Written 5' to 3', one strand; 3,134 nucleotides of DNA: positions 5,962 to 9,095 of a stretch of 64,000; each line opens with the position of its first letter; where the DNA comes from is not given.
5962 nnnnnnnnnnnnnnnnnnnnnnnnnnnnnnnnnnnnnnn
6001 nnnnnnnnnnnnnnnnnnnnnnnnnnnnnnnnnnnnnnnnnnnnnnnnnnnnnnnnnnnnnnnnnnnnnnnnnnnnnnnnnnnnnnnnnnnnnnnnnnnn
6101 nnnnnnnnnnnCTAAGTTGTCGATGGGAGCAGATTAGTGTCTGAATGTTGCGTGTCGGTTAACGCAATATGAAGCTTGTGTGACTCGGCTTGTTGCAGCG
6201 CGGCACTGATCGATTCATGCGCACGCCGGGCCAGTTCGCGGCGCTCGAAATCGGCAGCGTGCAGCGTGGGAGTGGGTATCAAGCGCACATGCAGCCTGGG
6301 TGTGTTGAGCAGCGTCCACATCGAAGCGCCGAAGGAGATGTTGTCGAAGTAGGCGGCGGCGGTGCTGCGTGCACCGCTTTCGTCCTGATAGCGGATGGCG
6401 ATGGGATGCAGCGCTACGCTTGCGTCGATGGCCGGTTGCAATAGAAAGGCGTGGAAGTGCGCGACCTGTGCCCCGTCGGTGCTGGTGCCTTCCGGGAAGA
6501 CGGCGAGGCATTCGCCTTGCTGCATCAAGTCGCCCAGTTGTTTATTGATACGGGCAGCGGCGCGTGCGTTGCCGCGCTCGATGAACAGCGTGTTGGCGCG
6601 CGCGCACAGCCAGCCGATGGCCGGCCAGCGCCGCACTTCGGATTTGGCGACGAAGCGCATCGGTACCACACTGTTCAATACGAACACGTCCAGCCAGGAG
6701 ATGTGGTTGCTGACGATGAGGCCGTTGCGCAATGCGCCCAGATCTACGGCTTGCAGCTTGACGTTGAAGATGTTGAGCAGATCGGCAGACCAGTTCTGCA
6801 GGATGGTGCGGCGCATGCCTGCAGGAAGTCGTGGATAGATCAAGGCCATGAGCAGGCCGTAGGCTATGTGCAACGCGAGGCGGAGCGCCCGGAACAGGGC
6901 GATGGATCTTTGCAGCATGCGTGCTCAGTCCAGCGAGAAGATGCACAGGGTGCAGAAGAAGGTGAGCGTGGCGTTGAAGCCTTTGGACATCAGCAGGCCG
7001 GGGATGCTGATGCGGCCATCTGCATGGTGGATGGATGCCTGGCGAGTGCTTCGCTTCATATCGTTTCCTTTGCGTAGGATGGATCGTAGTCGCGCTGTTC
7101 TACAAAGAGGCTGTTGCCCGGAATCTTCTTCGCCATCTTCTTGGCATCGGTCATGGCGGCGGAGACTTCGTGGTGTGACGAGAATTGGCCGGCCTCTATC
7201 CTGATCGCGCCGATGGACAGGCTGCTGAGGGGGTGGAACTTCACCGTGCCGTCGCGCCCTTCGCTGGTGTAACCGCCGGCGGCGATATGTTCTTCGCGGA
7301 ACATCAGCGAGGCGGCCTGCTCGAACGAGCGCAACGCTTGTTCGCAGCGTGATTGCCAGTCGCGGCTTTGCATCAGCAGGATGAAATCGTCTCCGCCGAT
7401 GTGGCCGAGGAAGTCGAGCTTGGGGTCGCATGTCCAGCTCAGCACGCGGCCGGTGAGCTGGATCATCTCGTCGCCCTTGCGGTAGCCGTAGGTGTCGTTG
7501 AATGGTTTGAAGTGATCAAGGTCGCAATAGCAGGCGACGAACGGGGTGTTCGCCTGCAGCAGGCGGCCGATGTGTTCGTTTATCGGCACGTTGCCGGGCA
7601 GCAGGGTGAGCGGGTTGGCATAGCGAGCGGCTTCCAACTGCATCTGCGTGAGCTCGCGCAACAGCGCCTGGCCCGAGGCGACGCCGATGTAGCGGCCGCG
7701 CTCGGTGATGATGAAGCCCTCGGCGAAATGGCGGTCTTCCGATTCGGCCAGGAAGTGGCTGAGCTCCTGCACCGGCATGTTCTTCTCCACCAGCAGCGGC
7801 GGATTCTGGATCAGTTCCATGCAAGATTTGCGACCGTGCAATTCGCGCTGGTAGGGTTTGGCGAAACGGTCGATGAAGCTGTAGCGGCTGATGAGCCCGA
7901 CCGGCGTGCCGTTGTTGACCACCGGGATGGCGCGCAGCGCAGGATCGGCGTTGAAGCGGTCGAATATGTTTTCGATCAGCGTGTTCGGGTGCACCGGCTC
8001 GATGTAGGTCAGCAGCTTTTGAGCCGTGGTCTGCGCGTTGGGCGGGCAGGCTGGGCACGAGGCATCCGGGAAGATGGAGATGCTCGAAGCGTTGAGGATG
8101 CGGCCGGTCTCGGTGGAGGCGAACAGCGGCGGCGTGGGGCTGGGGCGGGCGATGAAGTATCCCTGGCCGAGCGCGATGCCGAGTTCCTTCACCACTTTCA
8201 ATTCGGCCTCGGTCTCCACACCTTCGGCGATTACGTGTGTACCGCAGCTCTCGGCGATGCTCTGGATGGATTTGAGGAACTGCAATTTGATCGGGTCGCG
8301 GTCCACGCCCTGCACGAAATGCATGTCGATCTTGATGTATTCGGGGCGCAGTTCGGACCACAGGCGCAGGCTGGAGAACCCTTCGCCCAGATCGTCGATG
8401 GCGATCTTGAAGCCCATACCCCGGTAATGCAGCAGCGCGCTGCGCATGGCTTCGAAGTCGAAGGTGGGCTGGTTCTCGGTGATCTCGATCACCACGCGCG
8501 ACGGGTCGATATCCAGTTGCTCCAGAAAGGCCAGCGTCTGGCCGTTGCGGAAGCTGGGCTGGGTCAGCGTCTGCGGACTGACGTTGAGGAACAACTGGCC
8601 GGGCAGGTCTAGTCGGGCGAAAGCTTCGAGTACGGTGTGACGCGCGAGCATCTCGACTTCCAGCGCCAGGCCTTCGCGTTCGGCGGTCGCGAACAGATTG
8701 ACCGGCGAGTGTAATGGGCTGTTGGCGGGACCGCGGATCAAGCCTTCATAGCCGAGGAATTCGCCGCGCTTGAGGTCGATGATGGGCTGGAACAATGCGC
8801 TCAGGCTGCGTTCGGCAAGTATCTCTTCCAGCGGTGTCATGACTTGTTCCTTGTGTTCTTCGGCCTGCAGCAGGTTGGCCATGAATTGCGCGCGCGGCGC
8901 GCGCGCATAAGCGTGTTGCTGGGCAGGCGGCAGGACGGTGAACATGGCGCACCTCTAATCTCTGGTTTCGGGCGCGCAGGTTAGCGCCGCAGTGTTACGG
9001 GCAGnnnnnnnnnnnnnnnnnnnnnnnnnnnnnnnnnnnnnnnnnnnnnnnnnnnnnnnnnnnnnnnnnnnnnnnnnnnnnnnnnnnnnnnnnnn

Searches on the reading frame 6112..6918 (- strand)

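Call 77: search_protein_families(library=pfam, proteins=[window:6112-6918:-], max_evalue=0.00001)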
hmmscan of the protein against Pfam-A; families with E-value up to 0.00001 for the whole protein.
window:6112-6918:- (268 aa): 1 family
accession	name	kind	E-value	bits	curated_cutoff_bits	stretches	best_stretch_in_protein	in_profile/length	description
PF01553.26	Acyltransferase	-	7.5e-23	81.2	23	1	64-175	14-131/132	Acyltransferase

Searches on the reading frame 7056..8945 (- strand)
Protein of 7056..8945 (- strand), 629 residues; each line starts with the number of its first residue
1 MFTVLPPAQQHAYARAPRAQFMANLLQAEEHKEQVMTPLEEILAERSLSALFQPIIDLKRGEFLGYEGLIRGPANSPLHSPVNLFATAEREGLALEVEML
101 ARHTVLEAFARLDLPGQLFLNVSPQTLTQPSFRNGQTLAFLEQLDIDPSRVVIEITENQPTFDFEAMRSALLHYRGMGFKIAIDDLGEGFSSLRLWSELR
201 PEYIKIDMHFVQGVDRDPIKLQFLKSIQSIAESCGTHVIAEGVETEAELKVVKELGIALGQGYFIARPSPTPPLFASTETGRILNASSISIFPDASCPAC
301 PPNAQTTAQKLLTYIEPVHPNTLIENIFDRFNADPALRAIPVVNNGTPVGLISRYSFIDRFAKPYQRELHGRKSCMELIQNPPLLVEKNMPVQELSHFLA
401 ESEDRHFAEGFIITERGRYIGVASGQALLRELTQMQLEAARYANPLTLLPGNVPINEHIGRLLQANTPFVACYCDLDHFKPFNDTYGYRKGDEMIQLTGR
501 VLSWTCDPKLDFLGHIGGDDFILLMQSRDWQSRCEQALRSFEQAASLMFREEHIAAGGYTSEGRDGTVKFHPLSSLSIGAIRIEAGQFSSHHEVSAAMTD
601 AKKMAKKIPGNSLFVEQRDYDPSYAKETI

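Call 77: search_protein_families(library=pfam, proteins=[window:7056-8945:-], max_evalue=0.00001)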
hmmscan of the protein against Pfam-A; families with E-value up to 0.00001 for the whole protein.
window:7056-8945:- (629 aa): 3 families
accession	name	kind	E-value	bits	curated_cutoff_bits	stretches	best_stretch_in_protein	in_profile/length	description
PF00563.25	EAL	-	1.3e-50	172.5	31.3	1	43-268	8-236/236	EAL domain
PF00990.26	GGDEF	-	4e-13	49.9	23.8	1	446-541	6-106/161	Diguanylate cyclase, GGDEF domain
PF00571.33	CBS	-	6e-08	33.4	24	0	318-361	12-55/57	CBS domain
